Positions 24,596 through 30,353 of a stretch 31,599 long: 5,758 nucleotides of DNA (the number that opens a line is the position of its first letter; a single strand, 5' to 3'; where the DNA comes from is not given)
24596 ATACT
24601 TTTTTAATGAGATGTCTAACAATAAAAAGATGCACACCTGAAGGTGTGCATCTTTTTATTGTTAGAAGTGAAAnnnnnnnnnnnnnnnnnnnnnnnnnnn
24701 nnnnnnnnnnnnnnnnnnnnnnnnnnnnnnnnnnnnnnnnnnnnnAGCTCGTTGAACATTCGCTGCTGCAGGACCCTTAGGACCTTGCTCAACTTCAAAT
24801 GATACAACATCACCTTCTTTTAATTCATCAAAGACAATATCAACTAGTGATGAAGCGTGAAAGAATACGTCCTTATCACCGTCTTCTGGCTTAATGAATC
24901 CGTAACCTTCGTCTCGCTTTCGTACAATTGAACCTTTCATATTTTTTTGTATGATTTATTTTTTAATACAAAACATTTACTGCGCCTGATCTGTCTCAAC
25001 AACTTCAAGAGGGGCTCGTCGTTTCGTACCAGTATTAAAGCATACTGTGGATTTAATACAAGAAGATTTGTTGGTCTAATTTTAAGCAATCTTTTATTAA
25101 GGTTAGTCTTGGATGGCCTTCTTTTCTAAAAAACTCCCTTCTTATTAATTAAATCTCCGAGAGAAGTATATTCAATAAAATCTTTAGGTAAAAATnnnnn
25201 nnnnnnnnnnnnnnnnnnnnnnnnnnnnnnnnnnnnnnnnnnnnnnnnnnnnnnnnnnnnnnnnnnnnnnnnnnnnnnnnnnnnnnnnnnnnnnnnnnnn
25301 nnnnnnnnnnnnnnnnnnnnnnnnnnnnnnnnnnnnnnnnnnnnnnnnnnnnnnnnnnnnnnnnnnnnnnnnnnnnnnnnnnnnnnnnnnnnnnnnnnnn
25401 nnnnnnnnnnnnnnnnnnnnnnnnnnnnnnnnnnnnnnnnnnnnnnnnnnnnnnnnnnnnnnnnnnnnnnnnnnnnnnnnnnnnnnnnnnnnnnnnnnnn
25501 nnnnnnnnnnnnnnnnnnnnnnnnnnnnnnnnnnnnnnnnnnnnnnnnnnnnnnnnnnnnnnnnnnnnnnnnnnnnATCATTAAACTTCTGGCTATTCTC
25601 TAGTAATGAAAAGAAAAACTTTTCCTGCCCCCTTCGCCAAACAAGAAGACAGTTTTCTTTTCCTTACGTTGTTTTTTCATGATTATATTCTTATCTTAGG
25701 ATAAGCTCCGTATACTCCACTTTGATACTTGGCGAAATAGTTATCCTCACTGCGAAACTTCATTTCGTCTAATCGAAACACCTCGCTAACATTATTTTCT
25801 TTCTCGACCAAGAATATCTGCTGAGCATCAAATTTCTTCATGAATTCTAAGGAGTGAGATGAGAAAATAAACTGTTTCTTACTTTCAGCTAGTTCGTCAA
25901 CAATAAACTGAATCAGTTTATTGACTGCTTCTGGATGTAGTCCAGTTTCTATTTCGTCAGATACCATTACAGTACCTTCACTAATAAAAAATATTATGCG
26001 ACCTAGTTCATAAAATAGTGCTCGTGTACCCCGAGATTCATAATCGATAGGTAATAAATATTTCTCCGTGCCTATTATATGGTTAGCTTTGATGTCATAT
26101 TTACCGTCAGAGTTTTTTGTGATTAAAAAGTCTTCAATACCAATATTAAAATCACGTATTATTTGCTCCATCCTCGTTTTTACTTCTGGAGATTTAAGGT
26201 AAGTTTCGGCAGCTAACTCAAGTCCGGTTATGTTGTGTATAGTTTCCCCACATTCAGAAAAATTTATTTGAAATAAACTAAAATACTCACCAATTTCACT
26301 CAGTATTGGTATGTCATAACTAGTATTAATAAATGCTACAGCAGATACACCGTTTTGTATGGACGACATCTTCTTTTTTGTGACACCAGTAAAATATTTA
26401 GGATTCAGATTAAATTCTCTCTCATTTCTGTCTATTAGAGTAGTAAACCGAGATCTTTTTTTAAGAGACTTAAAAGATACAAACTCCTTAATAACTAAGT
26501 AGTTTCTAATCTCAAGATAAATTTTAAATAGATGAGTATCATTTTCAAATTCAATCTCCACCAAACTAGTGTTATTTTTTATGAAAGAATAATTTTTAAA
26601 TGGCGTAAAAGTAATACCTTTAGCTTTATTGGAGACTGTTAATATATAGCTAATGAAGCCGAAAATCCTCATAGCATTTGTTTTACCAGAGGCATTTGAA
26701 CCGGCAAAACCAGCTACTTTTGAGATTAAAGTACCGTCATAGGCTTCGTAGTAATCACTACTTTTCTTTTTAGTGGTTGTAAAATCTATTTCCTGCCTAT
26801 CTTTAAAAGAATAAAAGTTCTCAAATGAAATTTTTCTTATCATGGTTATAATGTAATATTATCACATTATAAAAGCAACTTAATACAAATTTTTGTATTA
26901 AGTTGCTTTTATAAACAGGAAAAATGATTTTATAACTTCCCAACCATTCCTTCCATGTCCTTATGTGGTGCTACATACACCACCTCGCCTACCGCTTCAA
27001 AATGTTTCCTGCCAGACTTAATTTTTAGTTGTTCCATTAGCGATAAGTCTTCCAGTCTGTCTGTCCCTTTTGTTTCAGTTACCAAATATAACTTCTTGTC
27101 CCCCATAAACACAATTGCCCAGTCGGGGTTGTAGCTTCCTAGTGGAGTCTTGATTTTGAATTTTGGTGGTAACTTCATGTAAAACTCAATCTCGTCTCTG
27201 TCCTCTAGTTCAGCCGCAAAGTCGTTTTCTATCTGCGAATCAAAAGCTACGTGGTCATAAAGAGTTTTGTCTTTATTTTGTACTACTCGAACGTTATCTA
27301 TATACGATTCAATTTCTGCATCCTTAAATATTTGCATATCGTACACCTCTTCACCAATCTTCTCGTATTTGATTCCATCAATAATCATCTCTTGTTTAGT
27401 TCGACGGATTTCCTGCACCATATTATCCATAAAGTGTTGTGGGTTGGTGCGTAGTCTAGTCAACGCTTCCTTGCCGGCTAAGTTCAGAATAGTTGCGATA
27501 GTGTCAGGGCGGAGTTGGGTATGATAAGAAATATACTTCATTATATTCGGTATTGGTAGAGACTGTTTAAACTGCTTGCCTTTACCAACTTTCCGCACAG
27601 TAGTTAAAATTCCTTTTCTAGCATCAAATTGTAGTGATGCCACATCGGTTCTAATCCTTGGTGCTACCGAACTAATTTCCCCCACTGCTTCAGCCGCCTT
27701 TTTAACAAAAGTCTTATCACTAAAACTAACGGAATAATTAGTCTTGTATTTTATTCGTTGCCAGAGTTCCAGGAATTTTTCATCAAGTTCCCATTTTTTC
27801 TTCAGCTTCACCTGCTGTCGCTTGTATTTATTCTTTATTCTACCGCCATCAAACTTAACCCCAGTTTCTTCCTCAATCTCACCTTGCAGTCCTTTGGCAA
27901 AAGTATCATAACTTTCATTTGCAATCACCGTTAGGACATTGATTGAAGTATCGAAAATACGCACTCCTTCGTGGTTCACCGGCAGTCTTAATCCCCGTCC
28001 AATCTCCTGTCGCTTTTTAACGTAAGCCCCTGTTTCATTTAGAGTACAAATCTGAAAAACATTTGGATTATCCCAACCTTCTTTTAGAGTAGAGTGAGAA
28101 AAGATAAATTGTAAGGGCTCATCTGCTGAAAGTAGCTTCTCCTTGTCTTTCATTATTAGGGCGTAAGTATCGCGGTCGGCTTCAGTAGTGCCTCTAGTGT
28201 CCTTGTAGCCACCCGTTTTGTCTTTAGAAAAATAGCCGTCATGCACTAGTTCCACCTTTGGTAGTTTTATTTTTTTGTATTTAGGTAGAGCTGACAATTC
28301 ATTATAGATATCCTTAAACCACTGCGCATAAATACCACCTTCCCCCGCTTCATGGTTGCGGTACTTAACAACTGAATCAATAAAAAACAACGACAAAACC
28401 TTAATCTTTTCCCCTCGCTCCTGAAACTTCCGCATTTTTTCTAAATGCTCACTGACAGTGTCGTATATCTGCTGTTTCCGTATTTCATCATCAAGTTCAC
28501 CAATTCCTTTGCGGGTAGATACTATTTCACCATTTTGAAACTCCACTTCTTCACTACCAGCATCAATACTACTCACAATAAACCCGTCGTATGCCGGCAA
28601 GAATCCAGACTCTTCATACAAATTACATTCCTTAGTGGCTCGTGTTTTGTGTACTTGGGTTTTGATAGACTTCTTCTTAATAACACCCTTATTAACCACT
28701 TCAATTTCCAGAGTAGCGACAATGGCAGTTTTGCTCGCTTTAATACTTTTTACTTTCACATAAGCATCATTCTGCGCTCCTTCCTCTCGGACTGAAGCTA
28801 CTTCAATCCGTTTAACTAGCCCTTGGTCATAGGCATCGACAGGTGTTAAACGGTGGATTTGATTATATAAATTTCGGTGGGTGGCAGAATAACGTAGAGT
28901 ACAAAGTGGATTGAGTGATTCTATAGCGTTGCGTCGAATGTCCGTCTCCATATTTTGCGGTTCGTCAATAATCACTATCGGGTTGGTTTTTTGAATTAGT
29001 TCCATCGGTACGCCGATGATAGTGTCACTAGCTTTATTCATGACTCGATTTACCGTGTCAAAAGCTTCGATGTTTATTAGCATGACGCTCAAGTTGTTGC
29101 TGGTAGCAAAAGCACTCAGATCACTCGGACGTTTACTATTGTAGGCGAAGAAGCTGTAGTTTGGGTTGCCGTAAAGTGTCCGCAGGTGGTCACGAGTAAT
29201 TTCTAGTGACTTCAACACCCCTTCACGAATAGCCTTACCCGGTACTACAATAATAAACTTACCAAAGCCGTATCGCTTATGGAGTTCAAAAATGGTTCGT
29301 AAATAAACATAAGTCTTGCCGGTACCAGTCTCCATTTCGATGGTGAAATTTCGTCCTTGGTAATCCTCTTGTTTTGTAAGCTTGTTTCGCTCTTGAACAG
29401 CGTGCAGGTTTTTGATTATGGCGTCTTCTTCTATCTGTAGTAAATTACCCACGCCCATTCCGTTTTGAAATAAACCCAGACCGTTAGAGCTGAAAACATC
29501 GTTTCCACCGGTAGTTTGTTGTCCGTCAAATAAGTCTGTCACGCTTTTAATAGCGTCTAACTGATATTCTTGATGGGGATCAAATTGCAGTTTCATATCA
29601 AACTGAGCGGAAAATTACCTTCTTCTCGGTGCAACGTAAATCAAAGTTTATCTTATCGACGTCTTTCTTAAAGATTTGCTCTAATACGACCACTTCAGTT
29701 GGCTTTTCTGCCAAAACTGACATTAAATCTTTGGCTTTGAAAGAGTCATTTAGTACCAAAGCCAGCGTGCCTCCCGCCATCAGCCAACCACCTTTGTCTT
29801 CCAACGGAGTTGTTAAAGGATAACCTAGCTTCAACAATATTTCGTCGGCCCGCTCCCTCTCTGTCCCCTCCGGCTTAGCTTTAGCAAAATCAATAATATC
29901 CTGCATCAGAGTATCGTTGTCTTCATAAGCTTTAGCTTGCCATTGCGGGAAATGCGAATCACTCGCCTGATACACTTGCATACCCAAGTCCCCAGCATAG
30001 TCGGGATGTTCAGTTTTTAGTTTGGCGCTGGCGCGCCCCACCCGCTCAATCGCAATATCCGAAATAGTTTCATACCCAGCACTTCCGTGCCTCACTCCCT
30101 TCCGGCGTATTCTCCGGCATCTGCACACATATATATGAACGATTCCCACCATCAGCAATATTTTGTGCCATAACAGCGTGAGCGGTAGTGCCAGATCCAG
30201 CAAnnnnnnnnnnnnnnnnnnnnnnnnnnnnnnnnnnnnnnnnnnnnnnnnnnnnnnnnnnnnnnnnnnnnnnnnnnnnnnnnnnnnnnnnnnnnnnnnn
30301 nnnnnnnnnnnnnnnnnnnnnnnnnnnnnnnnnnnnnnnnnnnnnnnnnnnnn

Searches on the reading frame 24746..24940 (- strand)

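Call 40: search_protein_families(library=pfam, proteins=[window:24746-24940:-], max_evalue=0.00001)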
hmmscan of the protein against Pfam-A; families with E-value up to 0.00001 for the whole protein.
window:24746-24940:- (65 aa): 1 family
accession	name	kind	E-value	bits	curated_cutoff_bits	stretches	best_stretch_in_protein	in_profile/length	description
PF00313.28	CSD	-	1.3e-21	76.7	27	1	8-64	9-65/66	'Cold-shock' DNA-binding domain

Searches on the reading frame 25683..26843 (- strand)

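Call 40: search_protein_families(library=pfam, proteins=[window:25683-26843:-], max_evalue=0.00001)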
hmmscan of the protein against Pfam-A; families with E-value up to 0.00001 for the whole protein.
window:25683-26843:- (386 aa): 2 families
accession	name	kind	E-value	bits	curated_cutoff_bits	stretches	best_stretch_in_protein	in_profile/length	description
PF13304.12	AAA_21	-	3.3e-18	67.2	27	1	44-335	2-303/304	AAA domain, putative AbiEii toxin, Type IV TA system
PF13175.12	AAA_15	-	1e-08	35.6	32.1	1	219-334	258-373/374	AAA ATPase domain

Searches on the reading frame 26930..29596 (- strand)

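Call 40: search_protein_families(library=pfam, proteins=[window:26930-29596:-], max_evalue=0.00001)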
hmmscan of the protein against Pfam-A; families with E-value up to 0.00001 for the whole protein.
window:26930-29596:- (888 aa): 3 families
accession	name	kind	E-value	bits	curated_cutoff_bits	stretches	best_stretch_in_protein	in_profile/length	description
PF19778.5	RE_endonuc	-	8.1e-35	119.4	23.4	1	777-876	2-104/108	Endonuclease domain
PF04851.21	ResIII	-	1.8e-13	51.2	22.5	1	65-240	20-162/164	Type III restriction enzyme, res subunit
PF00270.35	DEAD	-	3.7e-07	30.5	26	1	79-240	12-160/167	DEAD/DEAH box helicase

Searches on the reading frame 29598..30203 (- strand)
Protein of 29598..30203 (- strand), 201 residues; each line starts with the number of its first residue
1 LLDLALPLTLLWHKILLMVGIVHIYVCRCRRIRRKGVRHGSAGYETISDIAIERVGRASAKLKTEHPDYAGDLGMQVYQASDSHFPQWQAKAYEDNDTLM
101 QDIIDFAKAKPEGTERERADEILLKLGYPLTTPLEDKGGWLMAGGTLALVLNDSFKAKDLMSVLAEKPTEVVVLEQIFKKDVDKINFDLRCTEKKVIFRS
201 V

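Call 40: search_protein_families(library=pfam, proteins=[window:29598-30203:-], max_evalue=0.00001)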
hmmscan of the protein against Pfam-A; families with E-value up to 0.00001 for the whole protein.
window:29598-30203:- (201 aa): 0 families

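Call 60: search_solved_structures(query=window:29598-30203:-, max_evalue=0.01)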
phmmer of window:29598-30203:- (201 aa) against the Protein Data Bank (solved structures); distinct sequences matched with E-value up to 0.01: 0.
